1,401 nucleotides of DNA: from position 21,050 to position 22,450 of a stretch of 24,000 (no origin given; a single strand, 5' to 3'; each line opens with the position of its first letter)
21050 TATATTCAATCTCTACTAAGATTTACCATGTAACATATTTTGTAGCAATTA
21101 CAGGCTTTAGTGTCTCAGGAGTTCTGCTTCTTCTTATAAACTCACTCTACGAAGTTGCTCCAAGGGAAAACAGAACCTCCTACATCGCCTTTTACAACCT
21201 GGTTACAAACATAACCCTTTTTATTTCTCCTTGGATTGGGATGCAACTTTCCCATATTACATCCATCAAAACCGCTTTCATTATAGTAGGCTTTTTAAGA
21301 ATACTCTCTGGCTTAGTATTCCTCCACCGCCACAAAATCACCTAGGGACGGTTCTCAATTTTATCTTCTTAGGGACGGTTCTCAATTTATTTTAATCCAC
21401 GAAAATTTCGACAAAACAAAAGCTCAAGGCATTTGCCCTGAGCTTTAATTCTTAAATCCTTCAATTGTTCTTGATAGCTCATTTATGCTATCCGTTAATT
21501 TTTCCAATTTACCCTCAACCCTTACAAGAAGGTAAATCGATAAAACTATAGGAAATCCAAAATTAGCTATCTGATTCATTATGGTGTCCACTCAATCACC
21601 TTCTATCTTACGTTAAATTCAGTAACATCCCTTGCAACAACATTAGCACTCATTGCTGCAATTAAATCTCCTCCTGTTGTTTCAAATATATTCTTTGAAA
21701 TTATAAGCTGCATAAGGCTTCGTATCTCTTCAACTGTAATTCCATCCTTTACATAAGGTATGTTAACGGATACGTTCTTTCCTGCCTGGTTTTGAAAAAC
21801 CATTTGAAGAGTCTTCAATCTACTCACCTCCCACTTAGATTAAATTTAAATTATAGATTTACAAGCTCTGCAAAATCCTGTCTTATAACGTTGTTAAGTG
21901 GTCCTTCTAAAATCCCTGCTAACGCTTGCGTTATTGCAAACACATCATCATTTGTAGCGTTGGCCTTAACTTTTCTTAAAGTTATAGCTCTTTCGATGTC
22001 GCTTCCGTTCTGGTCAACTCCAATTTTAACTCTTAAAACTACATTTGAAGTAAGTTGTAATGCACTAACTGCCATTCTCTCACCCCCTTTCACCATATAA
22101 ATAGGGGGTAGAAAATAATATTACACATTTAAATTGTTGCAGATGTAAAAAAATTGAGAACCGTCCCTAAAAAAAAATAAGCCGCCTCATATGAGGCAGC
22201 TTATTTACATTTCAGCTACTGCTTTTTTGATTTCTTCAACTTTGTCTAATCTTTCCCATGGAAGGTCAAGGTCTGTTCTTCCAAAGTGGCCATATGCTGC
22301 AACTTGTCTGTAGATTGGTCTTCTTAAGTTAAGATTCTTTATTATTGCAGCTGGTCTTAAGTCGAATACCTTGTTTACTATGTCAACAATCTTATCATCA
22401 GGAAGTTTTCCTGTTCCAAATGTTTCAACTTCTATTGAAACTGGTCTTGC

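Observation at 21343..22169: Three perfect copies of a 19-mer bracket the DUF1659/DUF2922/YvrJ operon as inverted repeats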

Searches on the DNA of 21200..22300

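Call 45: search_rna_families(source=window, start=21200, end=22300, threshold=evalue, max_evalue=5)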
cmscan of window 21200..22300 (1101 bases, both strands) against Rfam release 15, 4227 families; matches with E-value up to 5: 12.
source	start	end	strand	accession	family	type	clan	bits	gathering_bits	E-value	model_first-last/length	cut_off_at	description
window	22170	22269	-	RF00515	PyrR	Cis-reg;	-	23.9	54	0.97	1-115/115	no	PyrR binding site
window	22170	22234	-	RF02371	PyrG_leader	Cis-reg; leader;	-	23.7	65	1.7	1-78/78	no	PyrG leader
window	22172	22237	-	RF01859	Phe_leader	Cis-reg; leader;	-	22.9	55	0.38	1-125/125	no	Phenylalanine leader peptide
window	22108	22204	+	RF02747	FtrA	Gene; sRNA;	-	21.1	134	2.8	1-111/111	no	Francisella sRNA A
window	21382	21493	-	RF04310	nqrA-II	Cis-reg;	-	20.3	55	1.2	1-174/174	no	nqrA-II ncRNA motif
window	22169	22212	-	RF03940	MIR9563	Gene; miRNA;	-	20.2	90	0.67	1-127/127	no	MIR9563 microRNA precursor family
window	22049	22201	-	RF01828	SprD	Gene; sRNA;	-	20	100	0.15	1-142/142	no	Small pathogenicity island RNA D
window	22169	22212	+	RF03940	MIR9563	Gene; miRNA;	-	17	90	4.6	1-127/127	no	MIR9563 microRNA precursor family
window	21468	21575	-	RF04097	MIR2630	Gene; miRNA;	-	16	144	2.4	1-229/229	no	MIR2630 microRNA precursor family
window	22125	22206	+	RF02552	RcsR1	Gene; sRNA;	-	15.6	60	3.1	1-96/96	no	RcsR1 sRNA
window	21906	22011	-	RF00022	GcvB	Gene;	-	15.5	42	1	1-204/204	no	GcvB RNA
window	21419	21517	-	RF02503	Atu_C9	Gene; sRNA;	-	14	40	0.36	97-192/192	no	Rhizobiales sRNA Atu_C9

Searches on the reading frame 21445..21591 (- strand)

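Call 7: search_protein_families(library=pfam, proteins=[window:21445-21591:-], max_evalue=0.01)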
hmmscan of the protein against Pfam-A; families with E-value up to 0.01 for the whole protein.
window:21445-21591:- (48 aa): 1 family
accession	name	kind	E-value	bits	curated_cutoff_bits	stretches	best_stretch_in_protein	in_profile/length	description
PF12841.12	YvrJ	-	2.4e-19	69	29.5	1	7-41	1-35/36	YvrJ protein family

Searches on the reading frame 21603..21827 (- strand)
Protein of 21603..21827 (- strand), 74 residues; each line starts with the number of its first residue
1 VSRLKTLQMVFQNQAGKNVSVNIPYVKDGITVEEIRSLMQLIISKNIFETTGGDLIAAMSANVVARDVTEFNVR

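Call 7: search_protein_families(library=pfam, proteins=[window:21603-21827:-], max_evalue=0.01)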
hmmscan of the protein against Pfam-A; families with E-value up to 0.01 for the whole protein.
window:21603-21827:- (74 aa): 1 family
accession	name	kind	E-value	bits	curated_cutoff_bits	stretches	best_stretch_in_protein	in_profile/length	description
PF11148.14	DUF2922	-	3.9e-24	84.8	25.5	1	5-71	2-68/69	Protein of unknown function (DUF2922)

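Call 64: find_homologous_proteins(query=window:21603-21827:-, max_evalue=0.00001)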
Query window:21603-21827:- (74 aa): 54 proteins with E <= 0.00001 among 56 candidates.
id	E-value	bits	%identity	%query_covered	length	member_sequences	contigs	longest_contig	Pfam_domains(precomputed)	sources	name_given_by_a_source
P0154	2.0e-36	140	99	96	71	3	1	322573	PF11148.15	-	-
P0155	1.4e-25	105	76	95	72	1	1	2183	PF11148.15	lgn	-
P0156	1.5e-25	105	68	96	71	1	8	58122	PF11148.15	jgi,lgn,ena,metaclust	metaclust:\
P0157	1.2e-24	102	76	95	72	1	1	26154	PF11148.15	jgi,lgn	-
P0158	1.6e-24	102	66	96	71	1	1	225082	PF11148.15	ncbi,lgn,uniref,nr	ncbi:Protein of unknown function [Caloramator fervidus]|uniref:DUF2922 domain-containing protein n=1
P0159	4.7e-24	101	74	95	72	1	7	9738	PF11148.15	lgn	-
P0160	5.2e-24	100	73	96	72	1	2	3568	PF11148.15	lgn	-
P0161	1.0e-23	100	69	96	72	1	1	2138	PF11148.15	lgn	-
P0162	1.3e-23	99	69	96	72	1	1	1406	PF11148.15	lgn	-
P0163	1.5e-23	99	73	95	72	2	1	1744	PF11148.15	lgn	-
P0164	3.0e-23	98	73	96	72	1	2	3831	PF11148.15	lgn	-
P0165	9.1e-23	97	69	95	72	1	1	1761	PF11148.15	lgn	-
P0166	1.0e-22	96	68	93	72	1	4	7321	PF11148.15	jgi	jgi:hypothetical protein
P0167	1.7e-22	96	69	95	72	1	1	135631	PF11148.15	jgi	jgi:hypothetical protein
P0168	1.7e-22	96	70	95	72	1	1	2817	PF11148.15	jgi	jgi:tellurite resistance protein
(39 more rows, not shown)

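Call 65: find_encoding_contigs(protein=P0158, flank=5000, max_places=4)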
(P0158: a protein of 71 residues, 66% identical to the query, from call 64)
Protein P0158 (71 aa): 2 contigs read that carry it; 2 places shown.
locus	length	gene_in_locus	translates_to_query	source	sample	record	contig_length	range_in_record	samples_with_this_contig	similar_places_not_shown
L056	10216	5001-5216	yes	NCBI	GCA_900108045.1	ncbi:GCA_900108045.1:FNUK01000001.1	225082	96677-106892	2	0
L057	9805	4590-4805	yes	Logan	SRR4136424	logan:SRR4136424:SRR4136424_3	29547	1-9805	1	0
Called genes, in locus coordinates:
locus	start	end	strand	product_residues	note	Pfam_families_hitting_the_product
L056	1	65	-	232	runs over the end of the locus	PF01171:ATP_bind_3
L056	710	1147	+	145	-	PF00990:GGDEF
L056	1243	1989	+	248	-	PF00563:EAL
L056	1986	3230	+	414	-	PF06103:DUF948 (faint), PF00015:MCPsignal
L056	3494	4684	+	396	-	PF00438:S-AdoMet_synt_N, PF02772:S-AdoMet_synt_M, PF02773:S-AdoMet_synt_C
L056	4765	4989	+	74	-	PF07872:DUF1659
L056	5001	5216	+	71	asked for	PF11148:DUF2922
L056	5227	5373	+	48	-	PF12841:YvrJ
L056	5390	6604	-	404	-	PF07690:MFS_1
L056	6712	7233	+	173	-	-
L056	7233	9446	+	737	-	PF23139:OB_YrrC, PF14520:HHH_5, PF14490:HHH_RecD2, PF05970:PIF1, PF13604:AAA_30, PF13245:AAA_19, PF18335:SH3_13, PF13538:UvrD_C_2, +8 more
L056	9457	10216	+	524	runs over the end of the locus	-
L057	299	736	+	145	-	PF00990:GGDEF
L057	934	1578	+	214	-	PF00563:EAL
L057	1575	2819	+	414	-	PF06103:DUF948 (faint), PF00015:MCPsignal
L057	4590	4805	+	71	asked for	PF11148:DUF2922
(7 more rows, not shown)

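Call 66: find_encoding_contigs(protein=P0156, flank=5000, max_places=6)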
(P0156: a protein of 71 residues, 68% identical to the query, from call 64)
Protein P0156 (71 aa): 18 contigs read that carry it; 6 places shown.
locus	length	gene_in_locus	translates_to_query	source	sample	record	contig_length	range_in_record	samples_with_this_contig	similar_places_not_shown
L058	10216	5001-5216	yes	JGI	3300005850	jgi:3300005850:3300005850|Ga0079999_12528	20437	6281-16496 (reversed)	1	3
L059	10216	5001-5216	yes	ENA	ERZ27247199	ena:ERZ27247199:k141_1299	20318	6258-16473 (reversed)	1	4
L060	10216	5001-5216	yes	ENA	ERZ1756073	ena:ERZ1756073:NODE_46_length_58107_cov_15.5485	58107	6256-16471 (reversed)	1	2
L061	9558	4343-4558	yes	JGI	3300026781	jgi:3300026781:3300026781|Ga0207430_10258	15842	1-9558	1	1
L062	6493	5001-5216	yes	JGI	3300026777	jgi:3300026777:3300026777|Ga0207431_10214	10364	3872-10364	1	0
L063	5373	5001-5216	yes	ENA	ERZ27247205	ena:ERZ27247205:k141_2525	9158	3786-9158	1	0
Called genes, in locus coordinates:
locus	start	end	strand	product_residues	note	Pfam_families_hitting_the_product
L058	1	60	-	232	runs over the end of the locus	PF01171:ATP_bind_3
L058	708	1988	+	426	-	PF00990:GGDEF, PF00563:EAL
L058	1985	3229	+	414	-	PF06103:DUF948 (faint), PF04108:ATG17_like (faint), PF28422:CCDC89 (faint), PF00015:MCPsignal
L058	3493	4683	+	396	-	PF00438:S-AdoMet_synt_N, PF02772:S-AdoMet_synt_M, PF02773:S-AdoMet_synt_C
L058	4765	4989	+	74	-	PF07872:DUF1659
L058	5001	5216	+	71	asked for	PF11148:DUF2922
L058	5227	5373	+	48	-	PF12841:YvrJ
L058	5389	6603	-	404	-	PF07690:MFS_1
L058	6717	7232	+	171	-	-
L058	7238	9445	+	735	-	PF23139:OB_YrrC, PF14520:HHH_5, PF14490:HHH_RecD2, PF05970:PIF1, PF13604:AAA_30, PF13245:AAA_19, PF18335:SH3_13, PF13538:UvrD_C_2, +9 more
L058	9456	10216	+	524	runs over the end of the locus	-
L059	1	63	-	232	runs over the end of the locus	PF01171:ATP_bind_3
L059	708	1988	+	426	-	PF00990:GGDEF, PF00563:EAL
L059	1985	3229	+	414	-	PF06103:DUF948 (faint), PF04108:ATG17_like (faint), PF28422:CCDC89 (faint), PF00015:MCPsignal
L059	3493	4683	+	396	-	PF00438:S-AdoMet_synt_N, PF02772:S-AdoMet_synt_M, PF02773:S-AdoMet_synt_C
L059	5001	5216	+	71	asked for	PF11148:DUF2922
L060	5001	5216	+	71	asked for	PF11148:DUF2922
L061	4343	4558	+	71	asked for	PF11148:DUF2922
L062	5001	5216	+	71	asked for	PF11148:DUF2922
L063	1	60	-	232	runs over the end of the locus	PF01171:ATP_bind_3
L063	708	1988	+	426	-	PF00990:GGDEF, PF00563:EAL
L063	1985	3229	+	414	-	PF06103:DUF948 (faint), PF04108:ATG17_like (faint), PF28422:CCDC89 (faint), PF00015:MCPsignal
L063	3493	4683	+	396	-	PF00438:S-AdoMet_synt_N, PF02772:S-AdoMet_synt_M, PF02773:S-AdoMet_synt_C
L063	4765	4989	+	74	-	PF07872:DUF1659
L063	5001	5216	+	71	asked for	PF11148:DUF2922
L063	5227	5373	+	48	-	PF12841:YvrJ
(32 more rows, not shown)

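Call 67: find_encoding_contigs(protein=P0157, flank=5000, max_places=4)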
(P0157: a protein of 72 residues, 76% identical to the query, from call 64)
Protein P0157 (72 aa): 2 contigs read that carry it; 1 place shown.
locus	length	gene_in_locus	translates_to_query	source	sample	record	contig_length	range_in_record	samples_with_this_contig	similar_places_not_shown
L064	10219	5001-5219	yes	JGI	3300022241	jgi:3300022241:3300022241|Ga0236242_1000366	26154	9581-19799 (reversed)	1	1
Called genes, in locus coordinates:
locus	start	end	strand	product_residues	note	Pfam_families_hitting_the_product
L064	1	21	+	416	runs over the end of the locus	PF00512:HisKA, PF02518:HATPase_c, PF14501:HATPase_c_5 (weak)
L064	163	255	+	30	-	-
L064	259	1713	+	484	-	PF00089:Trypsin, PF13365:Trypsin_2, PF13180:PDZ_2 (weak)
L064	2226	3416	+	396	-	PF00438:S-AdoMet_synt_N, PF02772:S-AdoMet_synt_M, PF02773:S-AdoMet_synt_C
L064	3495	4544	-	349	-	PF03576:Peptidase_S58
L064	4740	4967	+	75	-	PF07872:DUF1659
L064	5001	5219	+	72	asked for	PF11148:DUF2922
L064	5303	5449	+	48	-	PF12841:YvrJ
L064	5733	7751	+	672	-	PF05223:MecA_N, PF03717:PBP_dimer, PF00905:Transpeptidase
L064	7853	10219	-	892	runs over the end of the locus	PF00690:Cation_ATPase_N, PF00122:E1-E2_ATPase, PF00702:Hydrolase, PF13246:Cation_ATPase, PF00689:Cation_ATPase_C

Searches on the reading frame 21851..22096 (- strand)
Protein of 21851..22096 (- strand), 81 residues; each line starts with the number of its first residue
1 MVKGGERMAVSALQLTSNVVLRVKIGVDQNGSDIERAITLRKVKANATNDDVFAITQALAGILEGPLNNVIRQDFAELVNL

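Call 7: search_protein_families(library=pfam, proteins=[window:21851-22075:-], max_evalue=0.01)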
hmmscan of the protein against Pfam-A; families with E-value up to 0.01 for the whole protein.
window:21851-22075:- (74 aa): 1 family
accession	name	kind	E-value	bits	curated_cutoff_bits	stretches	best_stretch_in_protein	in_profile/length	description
PF07872.17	DUF1659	-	5.5e-18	65.1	24.1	1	2-73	1-72/72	Protein of unknown function (DUF1659)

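Call 8: find_encoding_contigs(protein=window:21851-22075:-, flank=10000, max_places=10)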
Protein window:21851-22075:- (74 aa): no gene with exactly this product is on record in the collection.

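Call 11: find_encoding_contigs(protein=window:21851-22096:-, flank=10000, max_places=10)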
Protein window:21851-22096:- (81 aa): no gene with exactly this product is on record in the collection.
